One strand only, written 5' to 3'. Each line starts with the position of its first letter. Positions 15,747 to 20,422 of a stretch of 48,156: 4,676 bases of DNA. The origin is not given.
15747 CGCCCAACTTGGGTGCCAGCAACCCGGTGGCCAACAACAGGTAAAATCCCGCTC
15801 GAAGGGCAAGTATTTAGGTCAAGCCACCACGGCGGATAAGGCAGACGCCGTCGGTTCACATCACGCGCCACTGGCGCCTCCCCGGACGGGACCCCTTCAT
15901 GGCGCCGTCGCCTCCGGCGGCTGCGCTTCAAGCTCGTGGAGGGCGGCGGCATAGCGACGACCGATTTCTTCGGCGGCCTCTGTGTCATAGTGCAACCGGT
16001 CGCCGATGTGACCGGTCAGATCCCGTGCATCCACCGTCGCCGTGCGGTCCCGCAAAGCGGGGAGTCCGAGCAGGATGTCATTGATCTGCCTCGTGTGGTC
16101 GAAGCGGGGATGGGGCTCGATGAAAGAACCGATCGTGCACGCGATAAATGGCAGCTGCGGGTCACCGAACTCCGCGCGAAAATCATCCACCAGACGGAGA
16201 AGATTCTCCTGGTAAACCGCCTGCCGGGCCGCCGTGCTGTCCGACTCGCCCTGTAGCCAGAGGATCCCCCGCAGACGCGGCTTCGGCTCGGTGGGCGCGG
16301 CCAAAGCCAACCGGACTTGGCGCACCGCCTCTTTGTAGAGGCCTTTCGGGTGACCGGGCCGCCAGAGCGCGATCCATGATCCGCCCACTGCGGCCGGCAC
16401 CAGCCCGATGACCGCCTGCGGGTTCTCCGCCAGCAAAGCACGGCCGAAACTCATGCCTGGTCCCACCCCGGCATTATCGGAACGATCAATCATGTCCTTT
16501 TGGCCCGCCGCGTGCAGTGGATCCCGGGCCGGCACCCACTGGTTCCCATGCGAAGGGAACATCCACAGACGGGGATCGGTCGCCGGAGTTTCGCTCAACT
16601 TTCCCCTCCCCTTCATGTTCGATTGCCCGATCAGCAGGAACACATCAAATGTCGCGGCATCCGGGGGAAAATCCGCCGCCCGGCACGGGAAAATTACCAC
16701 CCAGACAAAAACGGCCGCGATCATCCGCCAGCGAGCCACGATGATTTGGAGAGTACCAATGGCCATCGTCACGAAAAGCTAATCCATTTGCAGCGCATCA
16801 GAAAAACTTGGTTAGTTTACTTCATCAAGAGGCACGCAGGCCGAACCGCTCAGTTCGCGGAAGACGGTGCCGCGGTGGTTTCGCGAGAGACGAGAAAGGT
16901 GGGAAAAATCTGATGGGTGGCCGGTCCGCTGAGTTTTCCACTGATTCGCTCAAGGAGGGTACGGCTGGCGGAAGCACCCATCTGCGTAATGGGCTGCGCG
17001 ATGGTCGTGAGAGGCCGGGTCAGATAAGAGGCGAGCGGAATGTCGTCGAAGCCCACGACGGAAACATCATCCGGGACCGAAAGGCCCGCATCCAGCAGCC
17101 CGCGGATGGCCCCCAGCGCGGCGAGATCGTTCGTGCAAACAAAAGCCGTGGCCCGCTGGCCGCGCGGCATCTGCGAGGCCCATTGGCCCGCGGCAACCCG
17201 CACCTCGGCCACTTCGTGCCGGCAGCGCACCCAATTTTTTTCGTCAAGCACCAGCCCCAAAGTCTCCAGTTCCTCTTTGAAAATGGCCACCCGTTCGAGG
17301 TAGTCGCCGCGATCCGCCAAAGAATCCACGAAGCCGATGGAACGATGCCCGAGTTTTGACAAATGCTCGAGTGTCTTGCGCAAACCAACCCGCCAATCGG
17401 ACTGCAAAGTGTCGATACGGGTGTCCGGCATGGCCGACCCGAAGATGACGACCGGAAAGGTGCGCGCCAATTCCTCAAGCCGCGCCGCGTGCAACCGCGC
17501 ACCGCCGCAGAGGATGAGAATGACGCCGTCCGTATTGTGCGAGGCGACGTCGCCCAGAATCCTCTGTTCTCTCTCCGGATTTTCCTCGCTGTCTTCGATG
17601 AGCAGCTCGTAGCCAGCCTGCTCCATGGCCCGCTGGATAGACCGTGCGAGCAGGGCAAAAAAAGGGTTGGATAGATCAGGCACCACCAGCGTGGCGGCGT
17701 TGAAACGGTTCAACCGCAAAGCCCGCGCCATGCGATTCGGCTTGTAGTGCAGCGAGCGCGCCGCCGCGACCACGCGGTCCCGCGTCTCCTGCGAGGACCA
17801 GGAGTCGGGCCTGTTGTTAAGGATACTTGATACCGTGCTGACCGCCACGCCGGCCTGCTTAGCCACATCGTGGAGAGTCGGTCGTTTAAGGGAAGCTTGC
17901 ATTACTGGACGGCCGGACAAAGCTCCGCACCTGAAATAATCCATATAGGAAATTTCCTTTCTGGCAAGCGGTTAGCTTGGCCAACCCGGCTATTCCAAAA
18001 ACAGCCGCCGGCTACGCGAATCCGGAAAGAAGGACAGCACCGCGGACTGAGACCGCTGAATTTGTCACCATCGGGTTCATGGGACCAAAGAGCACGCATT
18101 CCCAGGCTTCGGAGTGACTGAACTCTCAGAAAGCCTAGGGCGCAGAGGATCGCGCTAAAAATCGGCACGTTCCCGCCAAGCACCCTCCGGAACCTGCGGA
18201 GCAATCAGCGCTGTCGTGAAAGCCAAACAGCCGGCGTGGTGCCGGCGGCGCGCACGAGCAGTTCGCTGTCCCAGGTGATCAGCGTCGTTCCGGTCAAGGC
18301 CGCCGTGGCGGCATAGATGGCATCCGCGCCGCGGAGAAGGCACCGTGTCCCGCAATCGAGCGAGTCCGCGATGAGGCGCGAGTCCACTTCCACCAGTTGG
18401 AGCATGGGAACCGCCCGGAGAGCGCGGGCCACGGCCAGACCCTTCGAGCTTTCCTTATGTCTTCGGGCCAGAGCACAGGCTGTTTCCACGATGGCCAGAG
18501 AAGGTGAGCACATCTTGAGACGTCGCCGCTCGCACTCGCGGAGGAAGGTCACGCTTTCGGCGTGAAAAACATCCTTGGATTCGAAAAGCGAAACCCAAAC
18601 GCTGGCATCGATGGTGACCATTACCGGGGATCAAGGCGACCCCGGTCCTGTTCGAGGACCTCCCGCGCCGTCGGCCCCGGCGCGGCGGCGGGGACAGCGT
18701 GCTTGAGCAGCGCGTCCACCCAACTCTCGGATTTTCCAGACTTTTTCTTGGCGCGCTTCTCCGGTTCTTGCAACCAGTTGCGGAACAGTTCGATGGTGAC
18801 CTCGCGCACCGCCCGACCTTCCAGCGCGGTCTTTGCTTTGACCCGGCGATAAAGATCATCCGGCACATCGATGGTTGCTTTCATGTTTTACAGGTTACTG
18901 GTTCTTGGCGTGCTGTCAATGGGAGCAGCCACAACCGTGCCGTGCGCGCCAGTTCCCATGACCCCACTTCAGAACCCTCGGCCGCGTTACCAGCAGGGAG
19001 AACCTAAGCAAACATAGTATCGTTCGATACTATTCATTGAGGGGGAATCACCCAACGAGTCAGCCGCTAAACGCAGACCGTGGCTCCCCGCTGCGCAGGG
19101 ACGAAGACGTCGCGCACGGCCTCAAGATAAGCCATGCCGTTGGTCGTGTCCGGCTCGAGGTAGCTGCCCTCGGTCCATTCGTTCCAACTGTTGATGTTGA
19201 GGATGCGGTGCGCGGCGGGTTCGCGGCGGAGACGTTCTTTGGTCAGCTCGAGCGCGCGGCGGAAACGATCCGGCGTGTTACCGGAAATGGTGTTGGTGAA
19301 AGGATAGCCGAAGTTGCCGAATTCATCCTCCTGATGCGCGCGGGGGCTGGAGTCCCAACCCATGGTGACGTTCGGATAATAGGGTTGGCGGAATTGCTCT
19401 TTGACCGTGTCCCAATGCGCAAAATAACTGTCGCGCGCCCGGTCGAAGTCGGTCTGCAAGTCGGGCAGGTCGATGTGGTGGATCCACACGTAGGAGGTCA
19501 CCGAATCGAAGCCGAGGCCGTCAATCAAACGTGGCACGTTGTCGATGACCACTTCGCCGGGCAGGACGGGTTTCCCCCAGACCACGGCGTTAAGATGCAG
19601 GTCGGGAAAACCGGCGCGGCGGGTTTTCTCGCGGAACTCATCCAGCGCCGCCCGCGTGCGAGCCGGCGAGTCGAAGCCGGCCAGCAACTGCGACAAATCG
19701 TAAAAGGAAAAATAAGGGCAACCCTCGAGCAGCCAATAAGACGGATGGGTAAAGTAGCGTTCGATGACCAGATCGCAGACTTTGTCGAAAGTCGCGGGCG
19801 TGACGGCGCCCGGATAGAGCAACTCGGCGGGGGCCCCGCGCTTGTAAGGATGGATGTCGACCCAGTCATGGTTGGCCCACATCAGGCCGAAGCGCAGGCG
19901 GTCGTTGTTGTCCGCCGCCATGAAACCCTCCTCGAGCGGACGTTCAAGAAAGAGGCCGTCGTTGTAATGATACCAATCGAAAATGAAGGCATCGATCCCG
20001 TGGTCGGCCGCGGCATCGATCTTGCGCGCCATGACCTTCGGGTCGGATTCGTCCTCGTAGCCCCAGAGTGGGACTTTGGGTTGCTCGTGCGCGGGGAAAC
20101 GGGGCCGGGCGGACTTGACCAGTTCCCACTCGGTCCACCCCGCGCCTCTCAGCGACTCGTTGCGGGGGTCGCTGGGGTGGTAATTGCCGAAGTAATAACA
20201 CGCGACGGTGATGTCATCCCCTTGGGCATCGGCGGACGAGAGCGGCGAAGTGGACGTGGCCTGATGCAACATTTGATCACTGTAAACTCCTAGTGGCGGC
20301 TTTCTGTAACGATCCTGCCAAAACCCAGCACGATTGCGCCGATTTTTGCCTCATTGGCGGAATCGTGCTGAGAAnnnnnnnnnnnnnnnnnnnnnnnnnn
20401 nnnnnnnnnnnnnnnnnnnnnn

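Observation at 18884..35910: Fixed geometry of element, TAnnnT hexamer and start codon implies activator-dependent promoters making leaderless or near-leaderless mRNAs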

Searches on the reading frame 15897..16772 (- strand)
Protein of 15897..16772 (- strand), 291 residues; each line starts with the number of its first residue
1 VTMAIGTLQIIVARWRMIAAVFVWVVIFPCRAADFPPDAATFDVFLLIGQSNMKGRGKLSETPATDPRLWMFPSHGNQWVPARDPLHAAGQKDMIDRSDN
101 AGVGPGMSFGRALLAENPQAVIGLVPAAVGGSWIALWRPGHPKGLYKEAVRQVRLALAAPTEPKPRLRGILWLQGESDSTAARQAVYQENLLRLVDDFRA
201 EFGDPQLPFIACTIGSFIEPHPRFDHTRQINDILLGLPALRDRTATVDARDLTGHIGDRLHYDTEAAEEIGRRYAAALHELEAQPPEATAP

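Call 9: search_protein_families(library=pfam, proteins=[window:15897-16772:-])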
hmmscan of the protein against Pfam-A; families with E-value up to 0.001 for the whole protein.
window:15897-16772:- (291 aa): 1 family
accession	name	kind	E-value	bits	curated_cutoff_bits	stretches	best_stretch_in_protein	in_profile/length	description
PF03629.24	SASA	-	1.2e-55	189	24.8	1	42-278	2-224/226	Carbohydrate esterase, sialic acid-specific acetylesterase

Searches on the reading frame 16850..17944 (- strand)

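Call 10: search_protein_families(library=pfam, proteins=[window:16850-17944:-])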
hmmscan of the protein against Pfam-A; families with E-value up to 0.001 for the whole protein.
window:16850-17944:- (364 aa): 4 families
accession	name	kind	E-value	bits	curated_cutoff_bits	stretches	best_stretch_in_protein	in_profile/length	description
PF13377.12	Peripla_BP_3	-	5.3e-33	114.9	26.5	1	193-357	2-167/167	Periplasmic binding protein-like domain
PF00532.27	Peripla_BP_1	-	2.7e-23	83.3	22.2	1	85-346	5-273/281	Periplasmic binding proteins and sugar binding domain of LacI family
PF00356.27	LacI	-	6.6e-15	55.1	27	1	23-70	1-46/46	Bacterial regulatory proteins, lacI family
PF13407.12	Peripla_BP_4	-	2.3e-11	44.2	35.1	1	86-337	3-257/258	Periplasmic binding protein domain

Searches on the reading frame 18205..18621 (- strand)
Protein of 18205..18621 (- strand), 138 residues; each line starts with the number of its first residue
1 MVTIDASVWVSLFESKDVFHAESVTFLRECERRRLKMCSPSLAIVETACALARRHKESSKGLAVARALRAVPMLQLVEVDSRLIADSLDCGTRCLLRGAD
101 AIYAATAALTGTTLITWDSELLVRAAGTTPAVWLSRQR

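Call 10: search_protein_families(library=pfam, proteins=[window:18205-18621:-])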
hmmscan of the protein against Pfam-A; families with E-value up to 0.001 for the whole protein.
window:18205-18621:- (138 aa): 1 family
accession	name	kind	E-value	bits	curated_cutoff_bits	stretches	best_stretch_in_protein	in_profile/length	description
PF01850.27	PIN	-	1.2e-11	45.7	23.6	1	3-121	2-114/120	PIN domain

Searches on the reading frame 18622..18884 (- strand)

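Call 10: search_protein_families(library=pfam, proteins=[window:18622-18884:-])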
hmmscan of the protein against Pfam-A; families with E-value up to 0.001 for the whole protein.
window:18622-18884:- (87 aa): 1 family
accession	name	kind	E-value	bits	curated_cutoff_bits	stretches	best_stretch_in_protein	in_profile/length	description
PF09386.16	ParD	-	4.7e-05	24.2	27.3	1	2-75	3-70/80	Antitoxin ParD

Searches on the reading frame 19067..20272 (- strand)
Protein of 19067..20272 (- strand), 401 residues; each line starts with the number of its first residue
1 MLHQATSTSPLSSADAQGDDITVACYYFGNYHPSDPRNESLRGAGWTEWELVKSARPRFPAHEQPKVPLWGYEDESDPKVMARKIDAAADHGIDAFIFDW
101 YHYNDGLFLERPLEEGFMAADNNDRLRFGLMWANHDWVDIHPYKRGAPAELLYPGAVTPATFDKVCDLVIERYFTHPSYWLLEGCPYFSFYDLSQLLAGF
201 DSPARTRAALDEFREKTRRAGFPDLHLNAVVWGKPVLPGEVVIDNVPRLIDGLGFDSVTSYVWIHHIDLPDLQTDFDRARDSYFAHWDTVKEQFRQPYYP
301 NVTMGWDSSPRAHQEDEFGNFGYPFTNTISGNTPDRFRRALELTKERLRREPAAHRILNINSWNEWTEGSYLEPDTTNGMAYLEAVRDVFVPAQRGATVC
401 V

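Call 8: search_protein_families(library=pfam, proteins=[window:19067-20272:-])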
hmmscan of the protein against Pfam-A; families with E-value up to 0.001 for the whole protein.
window:19067-20272:- (401 aa): 1 family
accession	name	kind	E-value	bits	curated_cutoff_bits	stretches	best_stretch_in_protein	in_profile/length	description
PF14307.12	Glyco_tran_WbsX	-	2e-50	172.7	25.1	1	24-386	2-350/350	Glycosyltransferase WbsX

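Call 45: search_protein_families(library=ncbifam, proteins=[window:19067-20272:-], max_evalue=0.01)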
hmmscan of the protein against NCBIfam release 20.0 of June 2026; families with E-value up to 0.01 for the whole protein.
window:19067-20272:- (401 aa): 0 families
